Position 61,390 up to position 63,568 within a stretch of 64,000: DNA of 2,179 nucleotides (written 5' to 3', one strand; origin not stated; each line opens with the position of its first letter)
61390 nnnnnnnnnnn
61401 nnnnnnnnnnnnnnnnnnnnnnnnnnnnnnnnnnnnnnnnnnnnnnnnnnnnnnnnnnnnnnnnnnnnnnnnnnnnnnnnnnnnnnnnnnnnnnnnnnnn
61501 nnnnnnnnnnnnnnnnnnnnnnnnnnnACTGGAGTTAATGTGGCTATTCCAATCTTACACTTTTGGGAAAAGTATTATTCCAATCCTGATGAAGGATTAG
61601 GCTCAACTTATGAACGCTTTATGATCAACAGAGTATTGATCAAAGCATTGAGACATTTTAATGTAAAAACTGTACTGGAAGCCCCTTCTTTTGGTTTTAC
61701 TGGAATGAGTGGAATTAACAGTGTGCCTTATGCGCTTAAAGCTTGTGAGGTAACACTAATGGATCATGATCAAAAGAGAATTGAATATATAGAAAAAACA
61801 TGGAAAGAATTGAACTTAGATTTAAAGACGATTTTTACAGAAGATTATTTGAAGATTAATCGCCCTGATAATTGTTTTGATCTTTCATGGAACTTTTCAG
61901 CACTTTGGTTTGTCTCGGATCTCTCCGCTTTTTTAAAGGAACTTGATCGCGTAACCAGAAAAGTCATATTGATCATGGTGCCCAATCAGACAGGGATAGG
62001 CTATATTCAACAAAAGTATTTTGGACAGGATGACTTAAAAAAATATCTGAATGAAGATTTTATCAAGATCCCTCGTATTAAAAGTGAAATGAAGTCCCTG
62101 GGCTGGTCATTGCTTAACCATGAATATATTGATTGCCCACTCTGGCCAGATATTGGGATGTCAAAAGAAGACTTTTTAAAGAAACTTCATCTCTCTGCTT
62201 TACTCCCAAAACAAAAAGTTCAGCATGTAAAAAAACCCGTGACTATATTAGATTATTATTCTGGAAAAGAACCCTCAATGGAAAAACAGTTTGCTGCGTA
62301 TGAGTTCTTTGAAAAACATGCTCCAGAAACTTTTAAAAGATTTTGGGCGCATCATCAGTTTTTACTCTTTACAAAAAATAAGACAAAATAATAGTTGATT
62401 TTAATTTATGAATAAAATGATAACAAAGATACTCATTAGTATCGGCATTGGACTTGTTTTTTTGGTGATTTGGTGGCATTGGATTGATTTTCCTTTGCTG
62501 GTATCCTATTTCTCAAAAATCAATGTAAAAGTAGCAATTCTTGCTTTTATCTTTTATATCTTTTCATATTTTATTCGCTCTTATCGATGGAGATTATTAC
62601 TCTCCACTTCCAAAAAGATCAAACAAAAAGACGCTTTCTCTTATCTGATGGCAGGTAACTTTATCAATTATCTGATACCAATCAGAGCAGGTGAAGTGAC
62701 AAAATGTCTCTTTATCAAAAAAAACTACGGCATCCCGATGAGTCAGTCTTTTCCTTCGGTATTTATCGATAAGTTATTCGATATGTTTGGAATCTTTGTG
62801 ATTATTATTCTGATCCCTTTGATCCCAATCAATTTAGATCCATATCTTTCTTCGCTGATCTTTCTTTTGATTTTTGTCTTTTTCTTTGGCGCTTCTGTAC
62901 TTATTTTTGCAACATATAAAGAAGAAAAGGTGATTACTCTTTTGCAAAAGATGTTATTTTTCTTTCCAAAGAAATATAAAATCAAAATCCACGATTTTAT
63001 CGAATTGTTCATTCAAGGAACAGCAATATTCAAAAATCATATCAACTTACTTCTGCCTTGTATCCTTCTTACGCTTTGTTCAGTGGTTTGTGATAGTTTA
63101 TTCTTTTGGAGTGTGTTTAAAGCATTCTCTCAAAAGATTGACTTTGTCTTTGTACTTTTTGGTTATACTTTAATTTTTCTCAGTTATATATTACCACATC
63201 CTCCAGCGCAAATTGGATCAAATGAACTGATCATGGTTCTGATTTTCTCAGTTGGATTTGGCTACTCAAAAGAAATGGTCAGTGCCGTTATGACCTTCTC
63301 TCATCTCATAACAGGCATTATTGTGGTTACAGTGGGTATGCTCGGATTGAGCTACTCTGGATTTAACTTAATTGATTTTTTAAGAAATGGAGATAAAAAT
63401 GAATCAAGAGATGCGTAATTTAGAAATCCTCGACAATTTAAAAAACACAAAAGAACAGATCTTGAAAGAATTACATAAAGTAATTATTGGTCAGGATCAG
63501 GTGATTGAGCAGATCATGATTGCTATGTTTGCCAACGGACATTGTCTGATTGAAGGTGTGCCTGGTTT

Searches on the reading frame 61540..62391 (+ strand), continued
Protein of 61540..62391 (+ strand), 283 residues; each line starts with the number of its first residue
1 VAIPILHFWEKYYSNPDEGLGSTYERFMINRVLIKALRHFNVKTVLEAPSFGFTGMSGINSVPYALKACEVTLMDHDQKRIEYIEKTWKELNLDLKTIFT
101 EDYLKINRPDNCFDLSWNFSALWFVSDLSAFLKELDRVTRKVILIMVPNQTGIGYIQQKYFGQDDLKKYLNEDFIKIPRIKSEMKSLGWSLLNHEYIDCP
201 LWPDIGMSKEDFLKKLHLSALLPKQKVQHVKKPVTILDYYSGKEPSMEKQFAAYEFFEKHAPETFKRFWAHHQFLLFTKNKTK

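Call 63: search_protein_families(library=ncbifam, proteins=[L189:16741-17811:+, L189:14169-15038:+, L189:12542-14158:+, L189:10797-12506:+, L189:9880-10800:+], max_evalue=0.00001)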
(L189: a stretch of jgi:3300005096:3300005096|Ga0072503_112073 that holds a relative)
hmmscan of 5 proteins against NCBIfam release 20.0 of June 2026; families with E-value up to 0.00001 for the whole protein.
L189:16741-17811:+ (356 aa): 5 families
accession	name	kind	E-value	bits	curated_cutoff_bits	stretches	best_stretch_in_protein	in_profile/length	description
NF009516.0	PRK12875.1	equivalog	3.7e-14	52.5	205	1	42-225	44-226/292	prenyltransferase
NF005742.0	PRK07566.1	equivalog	2.4e-08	33.4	313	1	53-244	68-260/315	chlorophyll synthase ChlG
NF009525.0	PRK12887.1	equivalog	2.9e-08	33.4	226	1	36-238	37-247/310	homogentisate phytyltransferase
TIGR01476.1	chlor_syn_BchG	subfamily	4e-08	33.1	212.3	1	47-244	34-231/283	(bacterio)chlorophyll synthase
NF009523.0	PRK12884.1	equivalog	1.4e-06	27.8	269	1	36-240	20-221/279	prenyltransferase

L189:14169-15038:+ (289 aa): 16 families
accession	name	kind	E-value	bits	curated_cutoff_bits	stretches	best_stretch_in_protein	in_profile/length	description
NF045485.1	FPPsyn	subfamily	1e-70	238.2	275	1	9-287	2-286/288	farnesyl diphosphate synthase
NF045685.1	GGPPSynCrtE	equivalog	1.1e-63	215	460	1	8-287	7-291/293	geranylgeranyl diphosphate synthase CrtE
NF007877.0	PRK10581.1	equivalog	5.5e-52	176.8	321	1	13-282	12-292/299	(2E,6E)-farnesyl diphosphate synthase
NF041169.1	f2_encap_cargo4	exception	2.1e-43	148.8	450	1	37-262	43-266/334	family 2 encapsulin nanocompartment cargo protein polyprenyl transferase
NF040698.1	IdsA_Meth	equivalog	1e-42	146.5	468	1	7-258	6-259/328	short chain isoprenyl diphosphate synthase IdsA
NF041003.1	GGPP_syn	equivalog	3.1e-40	138.2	500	1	8-266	6-264/326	geranylgeranyl diphosphate synthase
TIGR02748.1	GerC3_HepT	equivalog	2e-34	119.1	456.55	1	2-246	3-240/319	heptaprenyl diphosphate synthase component II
NF045628.1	HxpDPsynlarge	equivalog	3.2e-34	118.3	500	1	15-268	8-249/311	hexaprenyl-diphosphate synthase large subunit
NF008140.0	PRK10888.1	equivalog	2e-27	96.3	412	1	39-241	38-232/323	octaprenyl diphosphate synthase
TIGR02749.1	prenyl_cyano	equivalog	3e-27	95.5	383.2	1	2-240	4-234/322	solanesyl diphosphate synthase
NF040789.2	gerfarn_diphsyn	equivalog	3.2e-25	89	560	1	4-239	7-253/345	geranylfarnesyl diphosphate synthase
NF040627.1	GFPS_Meth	equivalog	2e-24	86.5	600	1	41-235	37-218/285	geranylfarnesyl diphosphate synthase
NF045549.1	GGPPsyn_IdsB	equivalog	1.4e-22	80.2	475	1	16-259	39-279/346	geranylgeranyl diphosphate synthase IdsB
NF042417.1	NPPPS_Mycobact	equivalog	2.2e-19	69.7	600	1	40-236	52-239/335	nonaprenyl/(2E,6E)-farnesyl/geranylgeranyl diphosphat synthase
NF042416.1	GFPPS_Mycobact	equivalog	1.2e-14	54.1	600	1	38-266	36-280/350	bifunctional (2E,6E)-farnesyl/geranyl diphosphate synthase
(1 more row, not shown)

L189:12542-14158:+ (538 aa): 0 families

L189:10797-12506:+ (569 aa): 25 families
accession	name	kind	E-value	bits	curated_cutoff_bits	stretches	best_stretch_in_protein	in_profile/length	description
TIGR03937.1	PgaC_IcaA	equivalog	6.9e-33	114.2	422.3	2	264-395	35-165/407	poly-beta-1,6-N-acetyl-D-glucosamine synthase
TIGR04182.1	glyco_TIGR04182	equivalog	7.2e-24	84.7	325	1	4-223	3-211/293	S-layer glycoprotein N-glycosyltransferase AglJ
NF007986.1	PRK10714.1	equivalog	4.6e-23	81.7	529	2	4-214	9-211/316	undecaprenyl-phosphate 4-deoxy-4-formamido-L-arabinose transferase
NF047588.1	GlcsyltransPgfSStrep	equivalog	8e-23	81.1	500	2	276-384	3-112/308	glycosyltransferase PgfS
NF007482.0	PRK10073.1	equivalog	2.2e-21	76.2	423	1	275-379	7-107/334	glycosyltransferase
TIGR04283.1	glyco_like_mftF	equivalog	6.5e-21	74.9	182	2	276-383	1-98/221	TIGR04283 family arsenosugar biosynthesis glycosyltransferase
NF041875.1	EPS_EpsD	equivalog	3.1e-19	69.6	370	1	277-377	2-99/325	exopolysaccharide biosynthesis glycosyltransferase EpsD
NF047683.1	TeichurnBiosyTuaG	equivalog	2.6e-18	66.6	400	1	273-380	5-109/252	teichuronic acid biosynthesis protein TuaG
TIGR03965.1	mycofact_glyco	equivalog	2.6e-16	59.5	280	1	271-397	71-194/467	mycofactocin biosynthesis glycosyltransferase MftF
NF045692.1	OglycostaseCruG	equivalog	7.2e-16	58.1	600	1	273-339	39-103/386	2'-O-glycosyltransferase CruG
NF041391.1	DPhHxTase_Halo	equivalog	8.4e-16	57.6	375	1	9-215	3-194/213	dolichyl-phosphate hexose transferase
NF010496.0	PRK13915.1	equivalog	1.8e-15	56.8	262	1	273-386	30-147/307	glucosyl-3-phosphoglycerate synthase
NF053846.1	glyco_with_XrtP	equivalog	2.1e-14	53.1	520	1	7-77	47-120/440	XrtP-associated glycosyltransferase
TIGR03469.1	HpnB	hypoth_equivalog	1.8e-13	50.3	379.25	1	5-118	48-170/386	hopene-associated glycosyltransferase HpnB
NF058614.1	PPMAGASynPpgS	equivalog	5.9e-13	48.8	370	1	5-213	4-206/226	polyprenyl-phospho-N-acetylgalactosaminyl synthase PpgS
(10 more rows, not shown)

L189:9880-10800:+ (306 aa): 19 families
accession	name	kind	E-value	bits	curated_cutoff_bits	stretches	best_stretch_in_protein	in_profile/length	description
TIGR03965.1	mycofact_glyco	equivalog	6e-33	114.4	280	1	4-222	73-297/467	mycofactocin biosynthesis glycosyltransferase MftF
NF041875.1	EPS_EpsD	equivalog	2.7e-30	105.9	370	1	7-235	1-237/325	exopolysaccharide biosynthesis glycosyltransferase EpsD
NF038299.1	EPS_HpsN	equivalog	9.9e-17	60.9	425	1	6-121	2-120/317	hormogonium polysaccharide biosynthesis glycosyltransferase HpsN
NF038302.1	EPS_HpsE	equivalog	6.7e-16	58.1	300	1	7-122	3-126/307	hormogonium polysaccharide biosynthesis glycosyltransferase HpsE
TIGR04283.1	glyco_like_mftF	equivalog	2.1e-14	53.6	182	1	7-201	1-182/221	TIGR04283 family arsenosugar biosynthesis glycosyltransferase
NF007482.0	PRK10073.1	equivalog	4.9e-13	48.8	423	1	2-104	3-107/334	glycosyltransferase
NF047683.1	TeichurnBiosyTuaG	equivalog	2.1e-12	47.2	400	1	3-104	4-108/252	teichuronic acid biosynthesis protein TuaG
NF041394.1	GtaseAglG_Halo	equivalog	6.7e-11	42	440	1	6-176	2-178/304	glucosyl-dolichyl phosphate glucuronosyltransferase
TIGR03111.1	glyc2_xrt_Gpos1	hypoth_equivalog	4.3e-10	39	363.95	1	6-120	50-169/439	TIGR03111 family XrtG-associated glycosyltransferase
TIGR03937.1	PgaC_IcaA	equivalog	8.8e-10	38.1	422.3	1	3-119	43-162/407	poly-beta-1,6-N-acetyl-D-glucosamine synthase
TIGR04195.1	S_glycosyl_SunS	equivalog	1.7e-09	37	350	1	7-93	59-142/421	SunS family peptide S-glycosyltransferase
TIGR04242.1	nodulat_NodC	equivalog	3.1e-09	36.3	550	1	5-121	48-169/395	chitooligosaccharide synthase NodC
NF007986.1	PRK10714.1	equivalog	8.8e-09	34.8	529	1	4-116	5-124/316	undecaprenyl-phosphate 4-deoxy-4-formamido-L-arabinose transferase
NF047588.1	GlcsyltransPgfSStrep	equivalog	2.2e-07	30.4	500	1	7-112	3-115/308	glycosyltransferase PgfS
NF010496.0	PRK13915.1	equivalog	2.5e-07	30.1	262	1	3-95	29-129/307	glucosyl-3-phosphoglycerate synthase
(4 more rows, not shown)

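Call 66: predict_structure(alignment_id=A2)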
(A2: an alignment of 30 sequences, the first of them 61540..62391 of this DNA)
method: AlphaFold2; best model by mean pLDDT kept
length: 283 residues; sequences in the alignment: 30
mean_pLDDT: 86.9   pTM: 0.86
mean pLDDT of the five models: 86.9, 86.5, 85.7, 83.8, 83.0
residues with pLDDT >= 90: 160; 70-90: 90; 50-70: 29; < 50: 4
segments of 3 or more residues with pLDDT < 50: none
pLDDT, mean of each block of 10 residues (from residue 1): 71 83 86 93 96 84 94 96 96 96 94 96 93 98 95 83 79 93 97 92 60 71 62 83 89 83 90 94 47
secondary structure, 60 per line:
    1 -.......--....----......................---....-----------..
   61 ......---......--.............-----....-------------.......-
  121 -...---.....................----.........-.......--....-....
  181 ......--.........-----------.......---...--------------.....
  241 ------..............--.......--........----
elements in order: H2-8 H11-14 H19-40 E44-47 H59-66 E70-75 H78-90 E96-99 E113-119 H128-138 E139-148 H153-161 H163-169 H172-175 H177-186 E189-197 H209-215 H236-240 H247-260 H263-269 E272-279

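Call 68: fold_search(model_id=the predicted structure, library=pdb)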
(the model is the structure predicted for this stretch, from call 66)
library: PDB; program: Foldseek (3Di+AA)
matches with E <= 10: 1926; with E <= 0.001: 909
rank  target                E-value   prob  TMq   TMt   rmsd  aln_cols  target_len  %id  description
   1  4pne_A                2.1e-10  1.00  0.48  0.51  10.3       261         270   18  Crystal Structure of the [4+2]-Cyclase SpnF (released 2015-02-18)
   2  9tb4_F                2.1e-10  1.00  0.49  0.49   9.7       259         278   12  SAM-dependent C6-FPP methytransferase from Streptomyces varsoviensis in complex with SAH and FPP (released 2026-01-28)
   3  2o57_A                2.7e-10  1.00  0.50  0.50  10.1       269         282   15  Crystal Structure of a putative sarcosine dimethylglycine methyltransferase from Galdieria sulphuraria (released 2006-12-19)
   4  6uak                  2.9e-10  1.00  0.45  0.44  12.4       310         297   17  LahSb - C-terminal methyltransferase involved in RiPP biosynthesis (released 2019-12-04)
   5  9tb4_L                4.2e-10  1.00  0.47  0.49   9.8       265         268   13  SAM-dependent C6-FPP methytransferase from Streptomyces varsoviensis in complex with SAH and FPP (released 2026-01-28)
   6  4pne_B                4.5e-10  1.00  0.47  0.49  10.4       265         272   15  Crystal Structure of the [4+2]-Cyclase SpnF (released 2015-02-18)
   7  9tb4_G                7.4e-10  1.00  0.48  0.50   9.7       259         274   13  SAM-dependent C6-FPP methytransferase from Streptomyces varsoviensis in complex with SAH and FPP (released 2026-01-28)
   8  2o57_B                7.9e-10  1.00  0.49  0.51  10.3       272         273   14  Crystal Structure of a putative sarcosine dimethylglycine methyltransferase from Galdieria sulphuraria (released 2006-12-19)
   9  2o57_D                8.5e-10  1.00  0.52  0.55   9.9       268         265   14  Crystal Structure of a putative sarcosine dimethylglycine methyltransferase from Galdieria sulphuraria (released 2006-12-19)
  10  5wp5_B                8.5e-10  1.00  0.50  0.33  10.6       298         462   11  Arabidopsis thaliana phosphoethanolamine N-methyltransferase 2 (AtPMT2) in complex with SAH (released 2017-11-15)
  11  5gm1_K                9.0e-10  1.00  0.47  0.47  10.5       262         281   12  Crystal structure of methyltransferase TleD complexed with SAH (released 2016-09-28)
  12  8x8j_A                9.0e-10  1.00  0.48  0.57  10.0       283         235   13  The structure of AbBioc in complex with inhibitor sinefungin (released 2024-11-13)
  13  2o57_C                9.6e-10  1.00  0.52  0.54   9.5       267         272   16  Crystal Structure of a putative sarcosine dimethylglycine methyltransferase from Galdieria sulphuraria (released 2006-12-19)
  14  3bus_B                1.1e-09  1.00  0.50  0.58   8.9       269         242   14  Crystal Structure of RebM (released 2008-03-25)
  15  9tb4_B                1.1e-09  1.00  0.49  0.50   9.6       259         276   12  SAM-dependent C6-FPP methytransferase from Streptomyces varsoviensis in complex with SAH and FPP (released 2026-01-28)
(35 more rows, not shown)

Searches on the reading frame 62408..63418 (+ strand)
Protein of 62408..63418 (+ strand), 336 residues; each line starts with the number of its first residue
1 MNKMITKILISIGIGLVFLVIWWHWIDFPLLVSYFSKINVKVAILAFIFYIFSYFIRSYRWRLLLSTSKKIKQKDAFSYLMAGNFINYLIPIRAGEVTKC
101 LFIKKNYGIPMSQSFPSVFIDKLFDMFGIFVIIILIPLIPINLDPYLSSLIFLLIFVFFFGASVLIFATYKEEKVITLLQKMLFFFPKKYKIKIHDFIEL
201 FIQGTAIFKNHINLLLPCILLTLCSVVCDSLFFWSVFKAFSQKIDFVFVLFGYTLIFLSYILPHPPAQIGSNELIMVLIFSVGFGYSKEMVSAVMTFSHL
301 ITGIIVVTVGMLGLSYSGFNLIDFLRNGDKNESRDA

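Call 19: search_protein_families(library=pfam, proteins=[window:62408-63418:+], max_evalue=0.01)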
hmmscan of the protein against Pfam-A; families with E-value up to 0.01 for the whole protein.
window:62408-63418:+ (336 aa): 1 family
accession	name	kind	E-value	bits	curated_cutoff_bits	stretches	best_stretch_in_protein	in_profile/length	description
PF03706.18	LPG_synthase_TM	-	6.1e-42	144.6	33.4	1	12-310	3-302/302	Lysylphosphatidylglycerol synthase TM region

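Call 46: search_protein_families(library=ncbifam, proteins=[window:62408-63418:+], max_evalue=1e-10)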
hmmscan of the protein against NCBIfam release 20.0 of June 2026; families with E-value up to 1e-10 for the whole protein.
window:62408-63418:+ (336 aa): 1 family
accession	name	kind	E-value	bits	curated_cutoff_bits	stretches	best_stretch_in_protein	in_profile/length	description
TIGR00374.1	TIGR00374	subfamily_domain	1.6e-28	100.1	43.2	1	14-319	3-315/323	flippase-like domain-containing protein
